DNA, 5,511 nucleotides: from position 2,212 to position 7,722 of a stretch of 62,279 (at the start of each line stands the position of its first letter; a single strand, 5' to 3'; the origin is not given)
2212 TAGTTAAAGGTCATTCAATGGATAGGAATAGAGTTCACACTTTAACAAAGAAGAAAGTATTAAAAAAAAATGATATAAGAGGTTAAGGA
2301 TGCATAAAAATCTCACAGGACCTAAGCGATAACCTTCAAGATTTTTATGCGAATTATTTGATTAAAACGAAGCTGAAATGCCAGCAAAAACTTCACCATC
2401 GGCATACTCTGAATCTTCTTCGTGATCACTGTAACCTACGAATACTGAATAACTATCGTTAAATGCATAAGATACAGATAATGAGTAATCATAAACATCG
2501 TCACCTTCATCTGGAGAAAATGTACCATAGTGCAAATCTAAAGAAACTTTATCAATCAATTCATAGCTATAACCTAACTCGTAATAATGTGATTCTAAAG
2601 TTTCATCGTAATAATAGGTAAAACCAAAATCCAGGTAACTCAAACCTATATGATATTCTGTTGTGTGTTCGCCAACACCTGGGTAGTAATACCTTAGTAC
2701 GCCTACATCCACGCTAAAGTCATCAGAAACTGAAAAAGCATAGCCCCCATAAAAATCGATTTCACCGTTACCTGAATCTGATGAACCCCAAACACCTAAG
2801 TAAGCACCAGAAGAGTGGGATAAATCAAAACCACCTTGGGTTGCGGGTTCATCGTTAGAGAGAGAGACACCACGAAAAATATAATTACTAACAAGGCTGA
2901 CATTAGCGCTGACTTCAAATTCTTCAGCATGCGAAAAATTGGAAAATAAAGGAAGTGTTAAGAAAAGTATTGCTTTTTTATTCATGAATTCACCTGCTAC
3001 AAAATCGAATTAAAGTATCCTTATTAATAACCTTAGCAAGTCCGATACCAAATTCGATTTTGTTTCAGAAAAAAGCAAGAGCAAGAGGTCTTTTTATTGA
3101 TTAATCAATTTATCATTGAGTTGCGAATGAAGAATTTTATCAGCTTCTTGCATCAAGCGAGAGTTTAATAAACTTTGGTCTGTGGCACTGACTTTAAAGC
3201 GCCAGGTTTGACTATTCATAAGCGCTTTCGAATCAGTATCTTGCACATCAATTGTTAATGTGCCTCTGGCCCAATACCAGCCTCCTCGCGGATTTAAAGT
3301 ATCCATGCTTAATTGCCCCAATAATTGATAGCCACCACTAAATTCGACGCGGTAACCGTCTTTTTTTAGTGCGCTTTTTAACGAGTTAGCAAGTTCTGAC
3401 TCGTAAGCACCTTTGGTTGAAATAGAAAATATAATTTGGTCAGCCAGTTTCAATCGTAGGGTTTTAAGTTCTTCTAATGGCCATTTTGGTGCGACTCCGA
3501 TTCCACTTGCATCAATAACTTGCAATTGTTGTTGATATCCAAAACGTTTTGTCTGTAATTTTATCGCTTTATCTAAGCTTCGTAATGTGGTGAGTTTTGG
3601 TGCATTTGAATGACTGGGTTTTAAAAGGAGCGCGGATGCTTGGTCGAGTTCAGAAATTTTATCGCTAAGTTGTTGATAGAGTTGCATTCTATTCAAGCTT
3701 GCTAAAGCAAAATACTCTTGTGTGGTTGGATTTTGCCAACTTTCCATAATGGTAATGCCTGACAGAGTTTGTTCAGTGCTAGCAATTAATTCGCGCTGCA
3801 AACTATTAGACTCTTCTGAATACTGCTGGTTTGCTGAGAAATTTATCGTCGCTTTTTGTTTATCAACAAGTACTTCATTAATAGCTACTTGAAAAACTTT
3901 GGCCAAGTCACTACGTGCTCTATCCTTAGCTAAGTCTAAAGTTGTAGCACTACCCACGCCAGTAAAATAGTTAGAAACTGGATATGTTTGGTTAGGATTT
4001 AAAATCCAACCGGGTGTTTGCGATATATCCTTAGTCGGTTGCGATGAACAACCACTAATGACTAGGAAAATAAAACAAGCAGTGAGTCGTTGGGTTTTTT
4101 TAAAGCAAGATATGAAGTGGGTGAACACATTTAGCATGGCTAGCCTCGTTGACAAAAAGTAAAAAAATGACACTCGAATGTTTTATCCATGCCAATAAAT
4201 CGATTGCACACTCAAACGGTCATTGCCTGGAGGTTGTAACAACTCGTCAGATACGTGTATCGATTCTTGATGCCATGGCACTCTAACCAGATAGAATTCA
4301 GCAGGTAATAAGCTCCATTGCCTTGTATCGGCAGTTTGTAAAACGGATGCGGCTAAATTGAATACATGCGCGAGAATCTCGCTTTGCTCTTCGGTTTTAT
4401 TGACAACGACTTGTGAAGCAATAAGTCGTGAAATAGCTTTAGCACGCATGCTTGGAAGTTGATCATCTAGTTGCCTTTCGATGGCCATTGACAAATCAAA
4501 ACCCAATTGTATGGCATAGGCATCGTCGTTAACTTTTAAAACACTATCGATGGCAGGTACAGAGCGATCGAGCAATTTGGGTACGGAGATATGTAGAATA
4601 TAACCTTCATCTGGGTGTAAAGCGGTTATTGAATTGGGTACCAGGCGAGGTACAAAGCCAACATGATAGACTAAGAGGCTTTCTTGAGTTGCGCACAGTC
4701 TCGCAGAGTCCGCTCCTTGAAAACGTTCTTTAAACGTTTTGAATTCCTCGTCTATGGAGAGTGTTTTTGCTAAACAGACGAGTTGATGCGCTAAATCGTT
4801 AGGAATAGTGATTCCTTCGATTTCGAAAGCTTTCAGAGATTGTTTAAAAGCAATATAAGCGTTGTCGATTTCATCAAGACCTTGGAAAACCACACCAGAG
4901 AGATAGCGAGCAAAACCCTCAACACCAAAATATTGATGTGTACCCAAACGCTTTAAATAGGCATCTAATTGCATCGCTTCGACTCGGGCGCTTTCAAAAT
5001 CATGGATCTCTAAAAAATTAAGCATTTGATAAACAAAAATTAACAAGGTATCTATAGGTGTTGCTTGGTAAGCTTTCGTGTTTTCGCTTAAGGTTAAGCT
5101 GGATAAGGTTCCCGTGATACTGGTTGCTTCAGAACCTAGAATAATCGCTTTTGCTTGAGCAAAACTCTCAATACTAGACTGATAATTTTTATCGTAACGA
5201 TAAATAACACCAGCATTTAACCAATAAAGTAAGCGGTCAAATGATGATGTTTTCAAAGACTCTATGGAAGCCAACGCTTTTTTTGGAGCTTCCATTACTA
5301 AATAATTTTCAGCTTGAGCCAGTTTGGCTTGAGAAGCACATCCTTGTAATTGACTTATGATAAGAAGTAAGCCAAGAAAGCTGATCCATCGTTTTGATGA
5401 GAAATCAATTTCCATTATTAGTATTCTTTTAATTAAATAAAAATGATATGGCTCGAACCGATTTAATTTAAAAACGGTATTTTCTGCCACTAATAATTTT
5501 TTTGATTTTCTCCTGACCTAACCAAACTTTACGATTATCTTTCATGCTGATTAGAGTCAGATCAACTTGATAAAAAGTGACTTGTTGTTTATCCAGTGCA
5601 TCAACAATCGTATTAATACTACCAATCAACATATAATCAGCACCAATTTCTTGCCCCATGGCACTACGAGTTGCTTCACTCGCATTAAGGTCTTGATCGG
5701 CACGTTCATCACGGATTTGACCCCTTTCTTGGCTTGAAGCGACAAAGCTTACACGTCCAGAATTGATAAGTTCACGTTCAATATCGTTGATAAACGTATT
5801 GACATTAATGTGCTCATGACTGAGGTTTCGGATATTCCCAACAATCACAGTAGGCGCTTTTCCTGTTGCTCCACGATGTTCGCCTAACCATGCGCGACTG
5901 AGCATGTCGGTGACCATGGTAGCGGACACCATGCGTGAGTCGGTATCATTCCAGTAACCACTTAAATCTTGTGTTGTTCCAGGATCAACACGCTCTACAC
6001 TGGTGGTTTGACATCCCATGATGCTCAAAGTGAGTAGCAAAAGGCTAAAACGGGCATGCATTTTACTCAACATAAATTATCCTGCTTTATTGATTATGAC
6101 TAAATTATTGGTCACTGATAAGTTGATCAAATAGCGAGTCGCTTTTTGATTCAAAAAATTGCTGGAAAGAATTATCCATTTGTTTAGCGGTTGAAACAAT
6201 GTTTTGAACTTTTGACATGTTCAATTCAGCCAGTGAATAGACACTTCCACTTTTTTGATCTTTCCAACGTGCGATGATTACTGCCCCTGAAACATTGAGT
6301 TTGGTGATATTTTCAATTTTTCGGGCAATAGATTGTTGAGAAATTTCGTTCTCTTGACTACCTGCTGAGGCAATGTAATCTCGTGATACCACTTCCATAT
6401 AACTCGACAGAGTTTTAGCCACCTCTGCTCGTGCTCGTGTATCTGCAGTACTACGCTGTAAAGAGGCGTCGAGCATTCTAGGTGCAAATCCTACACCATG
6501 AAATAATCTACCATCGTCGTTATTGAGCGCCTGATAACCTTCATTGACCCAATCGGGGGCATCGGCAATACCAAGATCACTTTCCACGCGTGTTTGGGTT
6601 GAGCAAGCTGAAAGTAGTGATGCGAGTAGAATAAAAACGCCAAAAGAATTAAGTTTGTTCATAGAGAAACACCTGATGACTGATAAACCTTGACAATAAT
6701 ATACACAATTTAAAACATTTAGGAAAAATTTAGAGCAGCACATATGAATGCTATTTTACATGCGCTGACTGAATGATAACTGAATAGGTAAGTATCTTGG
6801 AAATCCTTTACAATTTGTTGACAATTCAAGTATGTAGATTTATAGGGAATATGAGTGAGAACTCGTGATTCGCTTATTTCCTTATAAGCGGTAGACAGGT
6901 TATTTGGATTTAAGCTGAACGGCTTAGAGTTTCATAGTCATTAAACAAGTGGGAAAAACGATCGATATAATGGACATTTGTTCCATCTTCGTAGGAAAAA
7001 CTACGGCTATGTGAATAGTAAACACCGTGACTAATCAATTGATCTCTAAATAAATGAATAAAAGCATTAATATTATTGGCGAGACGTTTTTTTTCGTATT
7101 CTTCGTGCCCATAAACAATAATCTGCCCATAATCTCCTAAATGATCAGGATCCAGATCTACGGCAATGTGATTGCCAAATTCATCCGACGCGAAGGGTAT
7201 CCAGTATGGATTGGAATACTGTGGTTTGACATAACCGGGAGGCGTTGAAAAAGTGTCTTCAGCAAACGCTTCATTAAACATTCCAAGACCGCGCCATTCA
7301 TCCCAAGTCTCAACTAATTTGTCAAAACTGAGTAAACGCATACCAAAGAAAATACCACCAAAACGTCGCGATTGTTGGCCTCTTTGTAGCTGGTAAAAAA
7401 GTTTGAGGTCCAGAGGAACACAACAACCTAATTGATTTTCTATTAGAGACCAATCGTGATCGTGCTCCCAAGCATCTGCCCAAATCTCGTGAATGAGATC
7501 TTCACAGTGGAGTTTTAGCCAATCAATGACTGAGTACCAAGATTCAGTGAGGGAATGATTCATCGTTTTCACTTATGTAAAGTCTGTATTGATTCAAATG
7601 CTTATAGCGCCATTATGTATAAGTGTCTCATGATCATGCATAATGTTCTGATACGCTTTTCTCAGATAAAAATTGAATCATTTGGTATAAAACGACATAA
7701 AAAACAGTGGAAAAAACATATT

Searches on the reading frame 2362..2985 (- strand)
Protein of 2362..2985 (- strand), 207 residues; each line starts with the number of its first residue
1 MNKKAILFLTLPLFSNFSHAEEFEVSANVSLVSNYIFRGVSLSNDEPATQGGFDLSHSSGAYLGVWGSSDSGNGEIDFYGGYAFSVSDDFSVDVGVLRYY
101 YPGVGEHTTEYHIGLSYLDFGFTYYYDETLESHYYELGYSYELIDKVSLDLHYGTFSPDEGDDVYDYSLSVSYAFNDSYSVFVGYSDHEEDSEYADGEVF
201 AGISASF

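Call 62: search_protein_families(library=pfam, proteins=[window:2362-2985:-], max_evalue=0.001)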
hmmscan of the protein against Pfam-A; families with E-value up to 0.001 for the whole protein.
window:2362-2985:- (207 aa): 1 family
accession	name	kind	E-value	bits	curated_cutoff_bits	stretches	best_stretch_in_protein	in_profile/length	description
PF09694.16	Gcw_chp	-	2.7e-31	109.8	24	1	21-193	6-206/230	Bacterial protein of unknown function (Gcw_chp)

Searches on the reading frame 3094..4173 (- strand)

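Call 62: search_protein_families(library=pfam, proteins=[window:3094-4173:-], max_evalue=0.001)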
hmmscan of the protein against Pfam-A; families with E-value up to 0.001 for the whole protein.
window:3094-4173:- (359 aa): 1 family
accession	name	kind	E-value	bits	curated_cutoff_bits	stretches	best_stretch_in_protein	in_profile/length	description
PF02169.21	LPP20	-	5.3e-12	46.5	25.9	1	54-160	1-96/97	LPP20 lipoprotein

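Call 86: search_protein_families(library=ncbifam, proteins=[window:3094-4173:-], max_evalue=0.001)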
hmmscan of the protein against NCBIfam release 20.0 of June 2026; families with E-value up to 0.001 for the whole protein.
window:3094-4173:- (359 aa): 0 families

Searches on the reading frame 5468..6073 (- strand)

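Call 62: search_protein_families(library=pfam, proteins=[window:5468-6073:-], max_evalue=0.001)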
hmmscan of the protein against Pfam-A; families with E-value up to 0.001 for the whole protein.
window:5468-6073:- (201 aa): 2 families
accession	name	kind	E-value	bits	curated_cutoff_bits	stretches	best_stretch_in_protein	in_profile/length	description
PF13036.11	LpoB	-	5.9e-39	133.7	22.3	1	45-190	1-147/147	Peptidoglycan-synthase activator LpoB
PF11684.13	DUF3280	-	1.1e-05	26.1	30.1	1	98-157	36-92/138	Protein of unknown function (DUF2380)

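Call 86: search_protein_families(library=ncbifam, proteins=[window:5468-6073:-], max_evalue=0.001)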
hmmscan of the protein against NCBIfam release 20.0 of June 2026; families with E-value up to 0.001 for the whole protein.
window:5468-6073:- (201 aa): 1 family
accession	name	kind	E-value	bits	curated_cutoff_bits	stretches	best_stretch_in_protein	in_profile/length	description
TIGR02722.1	lp_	equivalog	1e-23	84.3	110.55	1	9-192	5-189/189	penicillin-binding protein activator LpoB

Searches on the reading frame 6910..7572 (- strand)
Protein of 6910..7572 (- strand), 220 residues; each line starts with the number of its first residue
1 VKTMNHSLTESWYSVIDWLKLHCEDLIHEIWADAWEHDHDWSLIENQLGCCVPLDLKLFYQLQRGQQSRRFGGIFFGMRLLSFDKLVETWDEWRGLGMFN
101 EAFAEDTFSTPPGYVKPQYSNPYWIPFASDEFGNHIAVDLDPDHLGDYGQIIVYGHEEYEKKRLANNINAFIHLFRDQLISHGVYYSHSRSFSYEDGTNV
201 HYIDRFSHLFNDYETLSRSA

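Call 62: search_protein_families(library=pfam, proteins=[window:6910-7572:-], max_evalue=0.001)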
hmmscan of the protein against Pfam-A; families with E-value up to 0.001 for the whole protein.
window:6910-7572:- (220 aa): 2 families
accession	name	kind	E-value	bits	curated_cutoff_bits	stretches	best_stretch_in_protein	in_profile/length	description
PF09346.15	SMI1_KNR4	-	5.7e-19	69.4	25.4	1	40-172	6-123/125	SMI1 / KNR4 family (SUKH-1)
PF14568.11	SUKH_6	-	0.0004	21.3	27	0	125-172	73-119/119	SMI1-KNR4 cell-wall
